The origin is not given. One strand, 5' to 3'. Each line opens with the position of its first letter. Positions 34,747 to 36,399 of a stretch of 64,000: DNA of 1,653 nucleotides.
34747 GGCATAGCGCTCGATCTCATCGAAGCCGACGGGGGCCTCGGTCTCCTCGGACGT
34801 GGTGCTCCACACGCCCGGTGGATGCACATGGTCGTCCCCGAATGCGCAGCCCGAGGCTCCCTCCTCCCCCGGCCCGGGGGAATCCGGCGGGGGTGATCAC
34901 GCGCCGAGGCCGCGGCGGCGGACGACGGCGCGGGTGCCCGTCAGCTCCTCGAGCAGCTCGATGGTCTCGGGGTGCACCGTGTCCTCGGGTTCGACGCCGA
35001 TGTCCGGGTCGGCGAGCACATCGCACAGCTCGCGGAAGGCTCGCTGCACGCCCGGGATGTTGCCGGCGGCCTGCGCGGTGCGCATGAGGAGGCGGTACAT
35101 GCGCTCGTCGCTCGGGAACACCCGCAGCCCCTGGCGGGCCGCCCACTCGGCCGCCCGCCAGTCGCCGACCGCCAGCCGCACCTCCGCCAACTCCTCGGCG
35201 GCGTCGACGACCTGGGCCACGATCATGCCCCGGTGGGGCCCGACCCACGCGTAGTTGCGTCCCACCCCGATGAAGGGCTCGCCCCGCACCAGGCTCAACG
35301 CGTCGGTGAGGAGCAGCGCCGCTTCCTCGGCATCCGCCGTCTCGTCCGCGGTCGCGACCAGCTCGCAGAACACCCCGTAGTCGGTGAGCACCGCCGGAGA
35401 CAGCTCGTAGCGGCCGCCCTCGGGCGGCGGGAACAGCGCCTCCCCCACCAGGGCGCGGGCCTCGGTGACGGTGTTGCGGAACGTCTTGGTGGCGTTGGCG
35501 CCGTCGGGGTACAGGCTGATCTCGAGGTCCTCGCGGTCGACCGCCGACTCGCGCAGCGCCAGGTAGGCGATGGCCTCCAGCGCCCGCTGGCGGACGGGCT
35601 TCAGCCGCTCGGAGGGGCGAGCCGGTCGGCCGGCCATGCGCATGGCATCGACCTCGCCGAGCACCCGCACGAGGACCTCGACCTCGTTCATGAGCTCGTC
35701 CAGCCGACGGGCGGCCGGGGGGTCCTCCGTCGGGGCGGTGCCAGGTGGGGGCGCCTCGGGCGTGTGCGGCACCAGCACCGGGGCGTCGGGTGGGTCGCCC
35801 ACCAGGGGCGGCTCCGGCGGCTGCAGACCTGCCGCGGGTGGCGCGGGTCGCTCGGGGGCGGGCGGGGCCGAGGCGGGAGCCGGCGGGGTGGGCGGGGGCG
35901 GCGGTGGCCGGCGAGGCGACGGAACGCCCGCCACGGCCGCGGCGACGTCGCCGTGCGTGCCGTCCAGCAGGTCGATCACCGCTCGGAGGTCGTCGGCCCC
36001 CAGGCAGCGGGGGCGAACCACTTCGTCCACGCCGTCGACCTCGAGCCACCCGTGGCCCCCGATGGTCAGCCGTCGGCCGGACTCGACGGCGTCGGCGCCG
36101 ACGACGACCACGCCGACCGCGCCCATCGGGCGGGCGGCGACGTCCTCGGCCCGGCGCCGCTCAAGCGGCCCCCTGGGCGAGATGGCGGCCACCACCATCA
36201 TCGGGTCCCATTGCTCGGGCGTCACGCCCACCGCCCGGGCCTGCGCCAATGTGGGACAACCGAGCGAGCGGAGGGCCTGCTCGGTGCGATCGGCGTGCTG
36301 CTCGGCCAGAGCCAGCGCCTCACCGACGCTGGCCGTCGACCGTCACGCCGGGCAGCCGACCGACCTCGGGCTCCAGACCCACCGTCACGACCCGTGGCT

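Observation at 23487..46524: Tad (type IVc) pilus operon joined to a Gram-positive-type T4SS in one 23-kb co-directional gene train, with no relaxase, integrase or replication gene in view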

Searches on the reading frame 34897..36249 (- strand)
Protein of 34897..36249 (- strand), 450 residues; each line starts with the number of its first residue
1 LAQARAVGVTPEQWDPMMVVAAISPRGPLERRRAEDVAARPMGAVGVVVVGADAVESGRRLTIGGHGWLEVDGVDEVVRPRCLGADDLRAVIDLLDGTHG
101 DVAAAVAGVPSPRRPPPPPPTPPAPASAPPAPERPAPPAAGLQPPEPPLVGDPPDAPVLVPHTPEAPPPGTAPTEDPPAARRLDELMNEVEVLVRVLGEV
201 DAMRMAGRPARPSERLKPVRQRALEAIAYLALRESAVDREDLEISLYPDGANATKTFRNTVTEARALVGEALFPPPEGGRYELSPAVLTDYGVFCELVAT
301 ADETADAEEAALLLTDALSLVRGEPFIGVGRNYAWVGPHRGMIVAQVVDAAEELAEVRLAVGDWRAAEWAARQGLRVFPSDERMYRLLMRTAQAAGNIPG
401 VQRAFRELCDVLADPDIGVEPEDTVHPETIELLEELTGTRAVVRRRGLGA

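Call 5: search_protein_families(library=pfam, proteins=[window:34897-36249:-], max_evalue=0.01)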
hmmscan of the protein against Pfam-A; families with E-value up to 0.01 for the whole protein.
window:34897-36249:- (450 aa): 2 families
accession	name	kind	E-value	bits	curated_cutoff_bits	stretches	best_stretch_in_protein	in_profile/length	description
PF03704.23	BTAD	-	7.7e-14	52.7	22.1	1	290-424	2-137/146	Bacterial transcriptional activator domain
PF13428.12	TPR_14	-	0.0092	17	23.5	1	349-390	2-43/44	Tetratricopeptide repeat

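Call 33: search_protein_families(library=ncbifam, proteins=[window:34897-36249:-], max_evalue=0.01)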
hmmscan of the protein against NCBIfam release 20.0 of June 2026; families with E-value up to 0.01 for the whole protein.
window:34897-36249:- (450 aa): 0 families

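Call 49: find_homologous_proteins(query=window:34897-36249:-, max_evalue=0.00001)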
Query window:34897-36249:- (450 aa): 71 proteins with E <= 0.00001 among 8000 candidates.
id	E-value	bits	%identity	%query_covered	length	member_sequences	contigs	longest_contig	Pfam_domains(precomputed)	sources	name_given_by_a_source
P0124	3.2e-284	961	100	99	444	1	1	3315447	PF03704.24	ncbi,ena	-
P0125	4.4e-163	561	75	62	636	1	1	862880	PF03704.24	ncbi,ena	-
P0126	1.9e-156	539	62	97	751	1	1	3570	PF03704.24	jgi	jgi:DNA-binding SARP family transcriptional activator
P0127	4.3e-153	528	63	97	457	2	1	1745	PF03704.24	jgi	jgi:DNA-binding SARP family transcriptional activator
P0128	9.5e-146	504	61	99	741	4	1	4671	PF03704.24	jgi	jgi:DNA-binding SARP family transcriptional activator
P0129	5.2e-137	475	77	60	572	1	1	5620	PF03704.24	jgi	jgi:DNA-binding SARP family transcriptional activator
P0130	5.2e-134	466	56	100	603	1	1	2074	PF03704.24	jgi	jgi:DNA-binding SARP family transcriptional activator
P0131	6.7e-132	459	71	60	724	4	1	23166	PF03704.24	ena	-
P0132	4.3e-130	453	74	62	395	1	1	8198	PF03704.24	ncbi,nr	ncbi:MAG TPA: BTAD domain-containing putative transcriptional regulator, partial [Acidimicrobiales b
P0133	4.2e-128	446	77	64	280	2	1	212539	PF03704.24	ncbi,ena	-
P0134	2.2e-127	444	54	100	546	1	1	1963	PF03704.24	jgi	jgi:DNA-binding SARP family transcriptional activator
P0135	5.5e-127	442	71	69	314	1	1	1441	PF03704.24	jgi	jgi:DNA-binding SARP family transcriptional activator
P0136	2.1e-126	440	67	75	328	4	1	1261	PF03704.24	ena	-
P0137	6.4e-126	439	80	57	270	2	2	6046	PF03704.24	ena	-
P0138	1.2e-125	438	80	58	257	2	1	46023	PF03704.24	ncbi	ncbi:MAG: BTAD domain-containing putative transcriptional regulator [Acidimicrobiia bacterium]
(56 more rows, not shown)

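Call 60: predict_structure(alignment_id=A3)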
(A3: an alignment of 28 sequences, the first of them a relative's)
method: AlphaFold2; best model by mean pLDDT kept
length: 444 residues; sequences in the alignment: 28
mean_pLDDT: 75.0   pTM: 0.63
mean pLDDT of the five models: 75.0, 75.0, 73.6, 73.3, 73.3
residues with pLDDT >= 90: 219; 70-90: 35; 50-70: 94; < 50: 96
segments of 3 or more residues with pLDDT < 50: 1-18, 35-37, 39-47, 69-78, 88-112, 440-444
pLDDT, mean of each block of 10 residues (from residue 1): 35 47 57 48 46 57 56 45 50 39 35 51 52 51 54 51 55 79 95 95 80 96 95 95 82 97 97 96 97 97 96 95 90 93 98 97 98 97 98 97 87 81 94 61 43
secondary structure, 60 per line:
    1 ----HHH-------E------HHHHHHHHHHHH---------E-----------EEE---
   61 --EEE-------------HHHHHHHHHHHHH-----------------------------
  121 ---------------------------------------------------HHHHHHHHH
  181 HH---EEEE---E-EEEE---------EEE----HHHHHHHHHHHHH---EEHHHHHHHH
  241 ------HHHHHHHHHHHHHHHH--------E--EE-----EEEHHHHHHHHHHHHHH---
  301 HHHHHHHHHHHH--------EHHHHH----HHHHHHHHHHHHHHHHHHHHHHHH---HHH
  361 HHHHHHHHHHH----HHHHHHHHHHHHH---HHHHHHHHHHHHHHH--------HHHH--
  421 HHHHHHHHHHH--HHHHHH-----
elements in order: H22-33 E55-57 E63-65 H79-91 H172-182 E186-189 E195-198 E208-210 H215-227 H233-240 H247-262 E281-283 H284-297 H301-312 H322-326 H331-354 H358-371 H376-388 H392-406 H415-418 H421-431 H434-439

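Call 64: fold_search(model_id=the predicted structure, library=pdb)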
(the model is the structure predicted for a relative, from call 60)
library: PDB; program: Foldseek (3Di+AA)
matches with E <= 10: 1423; with E <= 0.001: 8
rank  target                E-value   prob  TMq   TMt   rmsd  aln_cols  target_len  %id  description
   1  8k60_J                4.5e-09  1.00  0.43  0.72   4.1       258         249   22  Cryo-EM structure of Streptomyces coelicolor transcription initiation complex with the global transcription factor Afs (released 2024-07-31)
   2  8hvr_I                1.8e-08  1.00  0.45  0.73   4.7       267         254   21  Cryo-EM structure of AfsR-dependent transcription activation complex with afsS promoter (released 2023-12-27)
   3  8k60_I                6.1e-08  1.00  0.44  0.73   4.5       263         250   22  Cryo-EM structure of Streptomyces coelicolor transcription initiation complex with the global transcription factor Afs (released 2024-07-31)
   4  2ff4_B                7.1e-08  1.00  0.43  0.50   5.7       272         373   20  Mycobacterium tuberculosis EmbR in complex with low affinity phosphopeptide (released 2006-01-24)
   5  2ff4_A                1.9e-07  1.00  0.42  0.49   5.8       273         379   20  Mycobacterium tuberculosis EmbR in complex with low affinity phosphopeptide (released 2006-01-24)
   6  2fez                  2.1e-07  1.00  0.42  0.49   5.3       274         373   20  Mycobacterium tuberculosis EmbR (released 2006-01-24)
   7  4j8f                  3.7e-04  1.00  0.20  0.16  23.8       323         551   13  Crystal structure of a fusion protein containing the NBD of Hsp70 and the middle domain of Hip (released 2013-07-03)
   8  7zub_C                6.6e-04  1.00  0.23  0.32  16.8       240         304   16  Cryo-EM structure of the indirubin-bound Hsp90-XAP2-AHR complex (released 2022-11-23)
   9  5mgx_F                1.2e-03  1.00  0.23  0.35   8.1       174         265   14  The structure of FKBP38 in complex with the MEEVD tetratricopeptide binding-motif of Hsp90 (released 2017-03-22)
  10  5lyp                  1.3e-03  1.00  0.23  0.64   6.4       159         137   12  Crystal structure of the Tpr Domain of Sgt2. (released 2017-10-25)
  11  8ump_A                1.3e-03  1.00  0.22  0.70   5.1       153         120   16  T33-ml35 - Designed Tetrahedral Protein Cage Using Machine Learning Algorithms (released 2023-11-15)
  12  5mgx_E                1.6e-03  1.00  0.22  0.35   8.1       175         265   14  The structure of FKBP38 in complex with the MEEVD tetratricopeptide binding-motif of Hsp90 (released 2017-03-22)
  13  5l0y_B                2.1e-03  1.00  0.25  0.64   4.9       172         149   13  Crystal Structure of a Sec72-ssa1 c-terminal peptide fusion protein (released 2017-03-22)
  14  5l0w_B                2.2e-03  1.00  0.25  0.48  11.1       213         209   14  Structure of post-translational translocation Sec71/Sec72 complex (released 2017-03-22)
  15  5l0y_G                2.3e-03  1.00  0.25  0.67   4.9       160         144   12  Crystal Structure of a Sec72-ssa1 c-terminal peptide fusion protein (released 2017-03-22)
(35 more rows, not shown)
